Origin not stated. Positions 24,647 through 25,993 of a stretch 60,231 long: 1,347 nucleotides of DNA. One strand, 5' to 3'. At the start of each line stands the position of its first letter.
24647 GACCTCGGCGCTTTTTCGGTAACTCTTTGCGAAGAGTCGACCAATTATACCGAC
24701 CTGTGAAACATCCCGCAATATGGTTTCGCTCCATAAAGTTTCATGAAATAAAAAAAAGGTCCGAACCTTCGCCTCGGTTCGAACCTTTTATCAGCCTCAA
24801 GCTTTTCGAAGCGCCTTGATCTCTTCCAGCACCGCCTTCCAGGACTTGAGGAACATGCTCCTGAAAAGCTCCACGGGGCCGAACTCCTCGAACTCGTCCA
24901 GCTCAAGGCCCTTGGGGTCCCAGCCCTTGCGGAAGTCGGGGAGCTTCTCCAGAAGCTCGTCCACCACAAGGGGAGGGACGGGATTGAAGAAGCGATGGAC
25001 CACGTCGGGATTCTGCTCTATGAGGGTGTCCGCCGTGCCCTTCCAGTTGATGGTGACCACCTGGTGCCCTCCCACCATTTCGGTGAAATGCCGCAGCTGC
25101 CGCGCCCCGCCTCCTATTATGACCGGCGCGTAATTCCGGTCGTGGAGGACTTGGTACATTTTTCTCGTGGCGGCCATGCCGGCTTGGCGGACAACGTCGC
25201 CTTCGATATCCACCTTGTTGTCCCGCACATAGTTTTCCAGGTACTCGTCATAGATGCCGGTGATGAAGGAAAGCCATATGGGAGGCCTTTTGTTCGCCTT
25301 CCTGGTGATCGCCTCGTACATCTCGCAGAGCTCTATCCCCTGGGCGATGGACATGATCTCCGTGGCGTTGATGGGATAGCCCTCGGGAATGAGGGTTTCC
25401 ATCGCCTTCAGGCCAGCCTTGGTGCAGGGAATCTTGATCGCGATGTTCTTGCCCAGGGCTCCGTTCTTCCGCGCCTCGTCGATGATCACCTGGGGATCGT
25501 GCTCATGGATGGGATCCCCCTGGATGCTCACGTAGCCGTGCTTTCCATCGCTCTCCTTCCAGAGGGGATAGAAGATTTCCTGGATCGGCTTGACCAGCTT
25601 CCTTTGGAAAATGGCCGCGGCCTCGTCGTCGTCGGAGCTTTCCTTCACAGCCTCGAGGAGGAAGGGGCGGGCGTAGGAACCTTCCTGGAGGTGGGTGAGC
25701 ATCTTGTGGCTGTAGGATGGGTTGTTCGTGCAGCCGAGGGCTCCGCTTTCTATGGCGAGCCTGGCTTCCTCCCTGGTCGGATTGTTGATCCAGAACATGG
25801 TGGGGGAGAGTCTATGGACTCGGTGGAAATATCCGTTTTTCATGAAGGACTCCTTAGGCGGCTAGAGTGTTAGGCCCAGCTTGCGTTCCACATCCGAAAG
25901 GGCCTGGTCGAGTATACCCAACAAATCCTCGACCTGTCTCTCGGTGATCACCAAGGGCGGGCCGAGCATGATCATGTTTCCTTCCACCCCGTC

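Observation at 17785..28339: Uncharacterised catabolic island: TRAP uptake, SDR, cupin, M20 deacylase, HIBADH-like dehydrogenase, transaldolase-like enzyme and class-III aminotransferase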

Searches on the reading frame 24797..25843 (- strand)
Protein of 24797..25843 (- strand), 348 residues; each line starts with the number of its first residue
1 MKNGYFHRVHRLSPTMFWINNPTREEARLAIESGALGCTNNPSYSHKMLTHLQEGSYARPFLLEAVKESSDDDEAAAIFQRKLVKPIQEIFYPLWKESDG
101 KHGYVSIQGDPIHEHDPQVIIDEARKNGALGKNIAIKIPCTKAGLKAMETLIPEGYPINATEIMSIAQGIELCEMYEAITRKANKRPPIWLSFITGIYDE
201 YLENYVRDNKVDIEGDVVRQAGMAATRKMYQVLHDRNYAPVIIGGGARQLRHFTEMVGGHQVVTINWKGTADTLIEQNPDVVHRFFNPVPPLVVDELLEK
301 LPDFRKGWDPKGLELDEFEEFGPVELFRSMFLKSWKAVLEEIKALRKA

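Call 4: search_protein_families(library=pfam, proteins=[window:24797-25843:-])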
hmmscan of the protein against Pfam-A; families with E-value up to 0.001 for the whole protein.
window:24797-25843:- (348 aa): 1 family
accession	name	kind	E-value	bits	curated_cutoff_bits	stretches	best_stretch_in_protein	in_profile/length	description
PF00923.25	TAL_FSA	-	3.6e-25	89.3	27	1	18-266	2-225/285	Transaldolase/Fructose-6-phosphate aldolase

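Call 5: search_protein_families(library=ncbifam, proteins=[window:24797-25843:-])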
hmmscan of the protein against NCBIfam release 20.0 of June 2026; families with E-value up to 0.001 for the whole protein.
window:24797-25843:- (348 aa): 10 families
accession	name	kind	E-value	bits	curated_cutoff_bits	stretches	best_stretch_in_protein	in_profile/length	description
NF002881.0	PRK03343.1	subfamily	9e-20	71.1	367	1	28-232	33-242/370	transaldolase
TIGR00876.1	tal_mycobact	equivalog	3e-17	63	233.75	1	35-185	29-178/350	transaldolase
NF003026.0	PRK03903.1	equivalog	4.4e-17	62.2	344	1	36-237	31-222/323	transaldolase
NF007080.0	PRK09533.1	equivalog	1.1e-13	50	712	1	28-176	32-180/949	bifunctional transaldolase/phosoglucose isomerase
TIGR00875.1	fsa_talC_mipB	equivalog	1e-08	34.9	245.95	1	115-170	61-116/213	fructose-6-phosphate aldolase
NF009299.0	PRK12656.1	equivalog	2.2e-07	30.6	214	1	117-171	66-121/222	fructose-6-phosphate aldolase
TIGR00874.1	talAB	equivalog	4e-06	26.4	396.2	1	119-268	112-245/317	transaldolase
NF009001.0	PRK12346.1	subfamily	9.7e-06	25.3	439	1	123-266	117-244/316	transaldolase A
NF009296.0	PRK12653.1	subfamily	1.2e-05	25.1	306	1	118-170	66-118/220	fructose-6-phosphate aldolase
NF008965.0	PRK12309.1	equivalog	5e-05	22.5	550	1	118-268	117-251/392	transaldolase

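Call 6: find_homologous_proteins(query=window:24797-25843:-)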
Query window:24797-25843:- (348 aa): 1540 proteins with E <= 0.001 among 6621 candidates; the best 120 are listed.
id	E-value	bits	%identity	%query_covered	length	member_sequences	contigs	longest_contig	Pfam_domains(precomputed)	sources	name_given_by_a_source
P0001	4.9e-237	804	99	100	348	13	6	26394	PF00923.26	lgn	-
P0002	3.3e-202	689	84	99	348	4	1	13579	PF00923.26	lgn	-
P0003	1.6e-200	684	84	99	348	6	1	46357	PF00923.26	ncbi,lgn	-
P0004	2.4e-200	683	82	100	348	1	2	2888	PF00923.26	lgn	-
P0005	6.5e-200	682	83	99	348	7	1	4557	PF00923.26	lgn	-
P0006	3.9e-197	673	82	99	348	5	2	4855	PF00923.26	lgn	-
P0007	8.0e-197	672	82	100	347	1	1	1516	PF00923.26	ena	-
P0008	3.0e-192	656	82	99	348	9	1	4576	PF00923.26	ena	-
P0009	6.6e-191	652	80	99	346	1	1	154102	PF00923.26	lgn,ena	-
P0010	1.5e-189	648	80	99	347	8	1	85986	PF00923.26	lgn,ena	-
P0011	7.4e-188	642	78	99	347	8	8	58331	PF00923.26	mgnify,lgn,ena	mgnify:CR=1 FL=1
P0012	3.2e-177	607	77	95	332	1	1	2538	PF00923.26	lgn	-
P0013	3.8e-177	607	75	99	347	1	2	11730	PF00923.26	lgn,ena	-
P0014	7.5e-176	603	75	99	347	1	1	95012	PF00923.26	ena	-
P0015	1.5e-175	602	73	99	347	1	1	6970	PF00923.26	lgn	-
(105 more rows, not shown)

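Call 8: find_related_loci(query=A1, collection=genome_contigs, flank=10000)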
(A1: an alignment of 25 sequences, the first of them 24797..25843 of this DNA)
Query A1 (348 aa) in genome_contigs; peptide patterns used: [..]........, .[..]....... (x = any residue, [..] = any of these).
375 stretches matched a pattern; 355 encode a relative of the query (tblastn E <= 1e-3); the best 80 are kept; 80 distinct loci.
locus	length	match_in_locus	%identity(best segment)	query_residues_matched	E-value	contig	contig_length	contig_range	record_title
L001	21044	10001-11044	89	1-348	0e+0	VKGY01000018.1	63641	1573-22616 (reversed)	MAG: Spirochaetes bacterium isolate X1_MetaBAT.41 scaffold_1393, whole genome shotgun sequence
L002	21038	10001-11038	84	1-346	0e+0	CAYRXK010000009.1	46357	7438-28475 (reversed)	MAG TPA_asm: uncultured Treponemataceae bacterium isolate SRP220891_co1_53 genome assembly, contig: NODE_1499_length_463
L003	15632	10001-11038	80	1-346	0e+0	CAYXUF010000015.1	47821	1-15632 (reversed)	MAG TPA_asm: uncultured Treponemataceae bacterium isolate SRP220891_co1_245 genome assembly, contig: NODE_1388_length_47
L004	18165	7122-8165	75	1-348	0e+0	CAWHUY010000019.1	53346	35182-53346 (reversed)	MAG: uncultured Spirochaetota bacterium isolate MFD02416.bin.2.175 genome assembly, contig: contig_65918, whole genome s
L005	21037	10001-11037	80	1-346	7e-161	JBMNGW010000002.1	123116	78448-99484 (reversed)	MAG: Sphaerochaetaceae bacterium isolate SBF912LR0HQ0093 contig_41872, whole genome shotgun sequence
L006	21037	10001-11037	78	1-346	5e-157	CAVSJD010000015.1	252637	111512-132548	MAG: uncultured Spirochaetota bacterium isolate MFD01721.bin.2.19 genome assembly, contig: contig_62196, whole genome sh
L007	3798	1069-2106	63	1-346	9e-153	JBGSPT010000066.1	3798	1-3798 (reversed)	MAG: Treponematales bacterium isolate JTS-AC310 k141_2309726, whole genome shotgun sequence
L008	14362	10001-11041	63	1-347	2e-143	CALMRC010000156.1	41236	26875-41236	MAG TPA_asm: uncultured Spirochaetes bacterium isolate SRR6284162_bin.1_CONCOCT_v1.1_MAG genome assembly, contig: ERZ795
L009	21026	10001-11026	63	1-342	8e-139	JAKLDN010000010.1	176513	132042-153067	MAG: Spirochaetes bacterium isolate RA.bin110 RA.bin110_10, whole genome shotgun sequence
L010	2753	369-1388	59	1-340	3e-145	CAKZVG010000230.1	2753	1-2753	MAG: uncultured Bryobacteraceae bacterium isolate N1_Bin_Bin_137_sub_1 genome assembly, contig: c_000002919233, whole ge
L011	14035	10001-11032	59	5-348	2e-136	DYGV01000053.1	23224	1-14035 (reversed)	MAG TPA_asm: Anaerolinea thermophila isolate BE2012_54_8 Afr_mines_BE2012_1100_length_23224_cov_3_188528, whole genome s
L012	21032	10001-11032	58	5-348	3e-136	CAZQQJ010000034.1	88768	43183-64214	MAG TPA_asm: uncultured Anaerolinea sp. isolate SRP278314_co2_69 genome assembly, contig: NODE_426_length_88768_cov_35.3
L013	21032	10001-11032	58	5-348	2e-136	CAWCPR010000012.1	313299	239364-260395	MAG: uncultured Chloroflexia bacterium isolate MFD04944.bin.2.27 genome assembly, contig: contig_59907, whole genome sho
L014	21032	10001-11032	58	5-348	4e-136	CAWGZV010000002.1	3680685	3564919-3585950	MAG: uncultured Chloroflexia bacterium isolate MFD02979.bin.1.10 genome assembly, contig: contig_27555, whole genome sho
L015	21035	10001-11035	58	4-348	1e-135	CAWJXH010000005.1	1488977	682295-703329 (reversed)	MAG: uncultured Chloroflexia bacterium isolate MFD01299.bin.1.229 genome assembly, contig: contig_27429, whole genome sh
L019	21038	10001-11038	57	1-346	4e-134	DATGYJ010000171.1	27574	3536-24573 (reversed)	MAG TPA_asm: Anaerolineales bacterium isolate SMAG_U10632 k141_262929, whole genome shotgun sequence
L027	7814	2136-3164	57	5-347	3e-132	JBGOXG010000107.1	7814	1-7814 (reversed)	MAG: Anaerolineae bacterium isolate OBJ_0618_130150_72 k141_7038714_length_7814_cov_42.9690, whole genome shotgun sequen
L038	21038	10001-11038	56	1-346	4e-131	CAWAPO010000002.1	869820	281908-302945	MAG: uncultured Chloroflexia bacterium isolate MFD03804.bin.2.126 genome assembly, contig: contig_18683, whole genome sh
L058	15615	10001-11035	55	1-345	5e-128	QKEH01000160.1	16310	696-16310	MAG: Bacteroidetes bacterium isolate SZUA-471 scaffold_10223, whole genome shotgun sequence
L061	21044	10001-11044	56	1-348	1e-127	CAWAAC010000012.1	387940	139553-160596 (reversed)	MAG: uncultured Chloroflexia bacterium isolate MFD01689.bin.2.45 genome assembly, contig: contig_23810, whole genome sho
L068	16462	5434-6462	54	1-343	2e-127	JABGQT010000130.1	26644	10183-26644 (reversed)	MAG: Anaerolineae bacterium isolate co234_bin62 NODE_3525_length_26644_cov_16.478055, whole genome shotgun sequence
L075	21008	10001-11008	58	5-340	5e-127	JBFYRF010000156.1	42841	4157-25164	MAG: Anaerolineales bacterium isolate PPR_0206 k121_1765246, whole genome shotgun sequence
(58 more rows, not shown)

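Call 15: search_solved_structures(query=window:24797-25843:-, max_evalue=0.001, show_alignments=2)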
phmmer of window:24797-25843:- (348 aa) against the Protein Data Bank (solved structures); distinct sequences matched with E-value up to 0.001: 17.
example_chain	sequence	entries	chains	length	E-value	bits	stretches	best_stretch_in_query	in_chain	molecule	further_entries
7oey_A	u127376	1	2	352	1.6e-10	43.9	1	30-180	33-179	Transaldolase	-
3clm_A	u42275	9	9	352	2.1e-10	43.5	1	30-180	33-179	Transaldolase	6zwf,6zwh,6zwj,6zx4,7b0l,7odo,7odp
7bbx_A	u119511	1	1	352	2.2e-10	43.5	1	30-180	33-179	Transaldolase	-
7bbw_A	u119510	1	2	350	2.6e-10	43.2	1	31-180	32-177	Transaldolase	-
3r5e_A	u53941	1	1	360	1.6e-07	34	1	29-182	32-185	Transaldolase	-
1vpx_A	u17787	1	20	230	0.00011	24.8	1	116-171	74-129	PROTEIN (Transaldolase (EC 2.2.1.2))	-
1wx0_A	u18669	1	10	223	0.00011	24.8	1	116-170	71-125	transaldolase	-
9ui2_A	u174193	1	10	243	0.00012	24.6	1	116-170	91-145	Probable transaldolase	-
8bc2_A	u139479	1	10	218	0.00031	23.2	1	105-172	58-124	Transaldolase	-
8bc4_A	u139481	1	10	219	0.00034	23.1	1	105-171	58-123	Transaldolase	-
8bc3_A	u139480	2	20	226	0.00037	23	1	105-171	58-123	BmSF-TAL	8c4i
4xz9_A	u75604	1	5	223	0.00046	22.7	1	119-169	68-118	Probable transaldolase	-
6ys0_A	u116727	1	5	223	0.00051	22.5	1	119-169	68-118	Probable transaldolase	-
6yrt_A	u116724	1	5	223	0.00051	22.5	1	119-169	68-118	Transaldolase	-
6yrm_A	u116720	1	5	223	0.00051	22.5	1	119-169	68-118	Probable transaldolase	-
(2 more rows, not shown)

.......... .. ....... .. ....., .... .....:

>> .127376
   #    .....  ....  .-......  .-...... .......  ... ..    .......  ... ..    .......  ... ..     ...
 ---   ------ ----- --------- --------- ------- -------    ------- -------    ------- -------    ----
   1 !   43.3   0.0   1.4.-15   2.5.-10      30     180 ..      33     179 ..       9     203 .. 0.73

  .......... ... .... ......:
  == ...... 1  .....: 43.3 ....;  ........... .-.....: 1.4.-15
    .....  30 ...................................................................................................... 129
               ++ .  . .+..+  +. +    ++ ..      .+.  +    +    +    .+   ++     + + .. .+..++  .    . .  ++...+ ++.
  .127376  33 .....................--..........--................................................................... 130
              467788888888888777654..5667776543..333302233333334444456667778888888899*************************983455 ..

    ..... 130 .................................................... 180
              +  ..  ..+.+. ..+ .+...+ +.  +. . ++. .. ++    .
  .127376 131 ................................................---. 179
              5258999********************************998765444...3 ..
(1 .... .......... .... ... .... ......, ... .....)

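Call 24: search_solved_structures(query=A1, max_evalue=0.01, show_alignments=4)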
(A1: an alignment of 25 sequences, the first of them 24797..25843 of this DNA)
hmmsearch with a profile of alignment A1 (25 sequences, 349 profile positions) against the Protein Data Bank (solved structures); distinct sequences matched with E-value up to 0.01: 45.
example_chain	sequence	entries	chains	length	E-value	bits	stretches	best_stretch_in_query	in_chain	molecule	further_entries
3r5e_A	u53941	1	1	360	5.7e-14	55.2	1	29-182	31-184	Transaldolase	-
7oey_A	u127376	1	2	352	6.6e-13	51.7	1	16-178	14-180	Transaldolase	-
3clm_A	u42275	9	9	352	1.1e-12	51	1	16-178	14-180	Transaldolase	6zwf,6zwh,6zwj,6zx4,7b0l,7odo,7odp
7bbx_A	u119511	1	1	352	1.1e-12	51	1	16-178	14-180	Transaldolase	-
7bbw_A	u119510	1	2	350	1.4e-12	50.6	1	16-178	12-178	Transaldolase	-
1wx0_A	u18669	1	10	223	1.7e-08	37.2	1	116-170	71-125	transaldolase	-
9ui2_A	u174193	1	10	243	2.1e-08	36.9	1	116-170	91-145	Probable transaldolase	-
3r8r_A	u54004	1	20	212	1.6e-07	34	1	117-170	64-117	Transaldolase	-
8bc4_A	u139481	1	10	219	6.5e-07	32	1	105-203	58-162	Transaldolase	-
1vpx_A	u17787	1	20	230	6.9e-07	31.9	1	116-170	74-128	PROTEIN (Transaldolase (EC 2.2.1.2))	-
8bc3_A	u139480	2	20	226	6.9e-07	31.9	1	105-203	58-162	BmSF-TAL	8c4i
8bc2_A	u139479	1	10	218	1.5e-06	30.8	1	105-201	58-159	Transaldolase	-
4xz9_A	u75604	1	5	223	1.6e-05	27.4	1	103-169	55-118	Probable transaldolase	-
6ys0_A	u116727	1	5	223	3.8e-05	26.2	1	118-169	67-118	Probable transaldolase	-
3s0c_A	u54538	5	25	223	3.8e-05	26.2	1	118-169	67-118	Probable transaldolase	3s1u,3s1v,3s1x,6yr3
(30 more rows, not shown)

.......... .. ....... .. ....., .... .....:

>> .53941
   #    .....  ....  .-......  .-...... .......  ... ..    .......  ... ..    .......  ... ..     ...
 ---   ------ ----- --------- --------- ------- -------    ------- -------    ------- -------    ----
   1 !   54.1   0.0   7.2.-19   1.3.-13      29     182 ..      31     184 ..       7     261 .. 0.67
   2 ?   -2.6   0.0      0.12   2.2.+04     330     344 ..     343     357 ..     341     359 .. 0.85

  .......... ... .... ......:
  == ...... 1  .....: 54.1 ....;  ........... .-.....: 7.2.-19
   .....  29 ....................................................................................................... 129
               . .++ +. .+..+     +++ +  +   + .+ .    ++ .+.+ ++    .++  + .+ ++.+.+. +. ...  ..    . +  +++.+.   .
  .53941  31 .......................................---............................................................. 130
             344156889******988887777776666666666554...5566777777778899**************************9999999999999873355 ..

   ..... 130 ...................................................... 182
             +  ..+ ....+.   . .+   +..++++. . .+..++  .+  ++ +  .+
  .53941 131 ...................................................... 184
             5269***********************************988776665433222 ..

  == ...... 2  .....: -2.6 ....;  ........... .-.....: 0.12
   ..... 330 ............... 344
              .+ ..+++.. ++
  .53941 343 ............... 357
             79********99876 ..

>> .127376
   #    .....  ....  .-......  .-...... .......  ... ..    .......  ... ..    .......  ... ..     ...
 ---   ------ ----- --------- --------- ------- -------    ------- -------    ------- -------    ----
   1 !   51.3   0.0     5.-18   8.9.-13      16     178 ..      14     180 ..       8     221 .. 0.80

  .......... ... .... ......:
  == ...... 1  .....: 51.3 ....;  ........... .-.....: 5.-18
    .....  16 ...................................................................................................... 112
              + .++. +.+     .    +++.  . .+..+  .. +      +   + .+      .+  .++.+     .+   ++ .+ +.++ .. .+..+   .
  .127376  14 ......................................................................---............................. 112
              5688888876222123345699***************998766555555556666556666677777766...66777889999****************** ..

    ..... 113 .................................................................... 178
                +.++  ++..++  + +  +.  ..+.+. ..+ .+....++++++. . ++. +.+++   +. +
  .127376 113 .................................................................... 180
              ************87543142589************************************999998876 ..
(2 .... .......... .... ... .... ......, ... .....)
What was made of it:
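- On Transaldolase (EC 2.2.1.2, TalB / NgTAL type): Lys137 in IKIPCT aligns with IKVPAT (calls 15, 24). VSIQGDP aligns with VSLEVSP, so Gln108 takes the Glu position (call 24).
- On Sulfo-TAL sulfoglycolysis: The TAL is non-canonical (calls 15, 24).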

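Call 51: search_protein_families(library=pfam, proteins=[L014:1137-2258:-, L014:3967-4794:+, L061:5025-5846:+, L058:10947-12323:+, L068:15490-16134:-, L027:562-2076:+, L014:138-950:-, L014:11051-11608:-, L014:12068-14074:-, L014:14074-15486:-], max_evalue=0.00001)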
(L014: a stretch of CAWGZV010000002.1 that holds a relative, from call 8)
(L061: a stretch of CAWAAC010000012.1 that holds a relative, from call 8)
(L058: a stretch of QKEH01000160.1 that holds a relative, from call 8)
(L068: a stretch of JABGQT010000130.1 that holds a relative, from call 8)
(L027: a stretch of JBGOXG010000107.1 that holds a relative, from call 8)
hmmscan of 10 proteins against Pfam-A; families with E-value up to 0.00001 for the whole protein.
L014:1137-2258:- (373 aa): 2 families
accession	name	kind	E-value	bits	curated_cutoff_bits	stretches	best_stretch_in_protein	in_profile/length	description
PF00557.29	Peptidase_M24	-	3e-50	171.3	23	1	160-361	2-208/208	Metallopeptidase family M24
PF01321.24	Creatinase_N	-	1.8e-12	48.3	22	1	6-152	2-128/128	Creatinase/Prolidase N-terminal domain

L014:3967-4794:+ (275 aa): 1 family
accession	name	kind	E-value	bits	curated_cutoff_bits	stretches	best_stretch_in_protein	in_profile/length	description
PF01261.30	AP_endonuc_2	-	1.4e-47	162.9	31.1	1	29-268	1-247/249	Xylose isomerase-like TIM barrel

L061:5025-5846:+ (273 aa): 1 family
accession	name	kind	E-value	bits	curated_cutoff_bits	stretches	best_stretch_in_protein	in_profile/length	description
PF01261.30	AP_endonuc_2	-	2.6e-35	122.8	31.1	1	34-266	10-243/249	Xylose isomerase-like TIM barrel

L058:10947-12323:+ (458 aa): 1 family
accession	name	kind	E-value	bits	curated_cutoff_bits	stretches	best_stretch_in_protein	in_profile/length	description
PF07690.21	MFS_1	-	3.3e-52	178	33.4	1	54-413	2-345/347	Major Facilitator Superfamily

L068:15490-16134:- (214 aa): 2 families
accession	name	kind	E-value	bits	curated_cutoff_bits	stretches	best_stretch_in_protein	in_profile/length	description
PF02310.24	B12-binding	-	8.2e-29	100.3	32.1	1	90-201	1-119/121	B12 binding domain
PF02607.22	B12-binding_2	-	8.8e-24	83.9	23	1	5-78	2-74/74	B12 binding domain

L027:562-2076:+ (504 aa): 1 family
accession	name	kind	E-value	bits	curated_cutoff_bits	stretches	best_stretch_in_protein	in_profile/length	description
PF06964.18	Alpha-L-AF_C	-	2.9e-38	132.1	27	1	294-491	1-164/165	Alpha-L-arabinofuranosidase C-terminal domain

L014:138-950:- (270 aa): 3 families
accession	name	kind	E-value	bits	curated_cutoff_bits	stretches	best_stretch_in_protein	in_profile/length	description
PF13561.12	adh_short_C2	-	1.7e-57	195.2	27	1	30-267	1-236/236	Enoyl-(Acyl carrier protein) reductase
PF00106.31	adh_short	-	3.6e-45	154.3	26.6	1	24-206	1-187/195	short chain dehydrogenase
PF08659.16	KR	-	5.9e-08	33.3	22.6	1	26-180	3-161/180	KR domain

L014:11051-11608:- (185 aa): 1 family
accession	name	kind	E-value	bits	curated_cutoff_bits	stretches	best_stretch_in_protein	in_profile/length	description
PF12724.12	Flavodoxin_5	-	1.8e-20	74.2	27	1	6-135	1-125/145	Flavodoxin domain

L014:12068-14074:- (668 aa): 1 family
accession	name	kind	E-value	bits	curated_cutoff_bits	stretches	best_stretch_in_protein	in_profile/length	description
PF02653.21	BPD_transp_2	-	9.2e-79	264.8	26.8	2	65-339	3-268/269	Branched-chain amino acid transport system / permease component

L014:14074-15486:- (470 aa): 2 families
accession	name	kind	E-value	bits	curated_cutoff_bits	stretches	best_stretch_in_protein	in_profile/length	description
PF00005.33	ABC_tran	-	1.9e-46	158.5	25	2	1-134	16-137/137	ABC transporter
PF13304.12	AAA_21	-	1.4e-06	29.1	27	0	100-165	232-300/304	AAA domain, putative AbiEii toxin, Type IV TA system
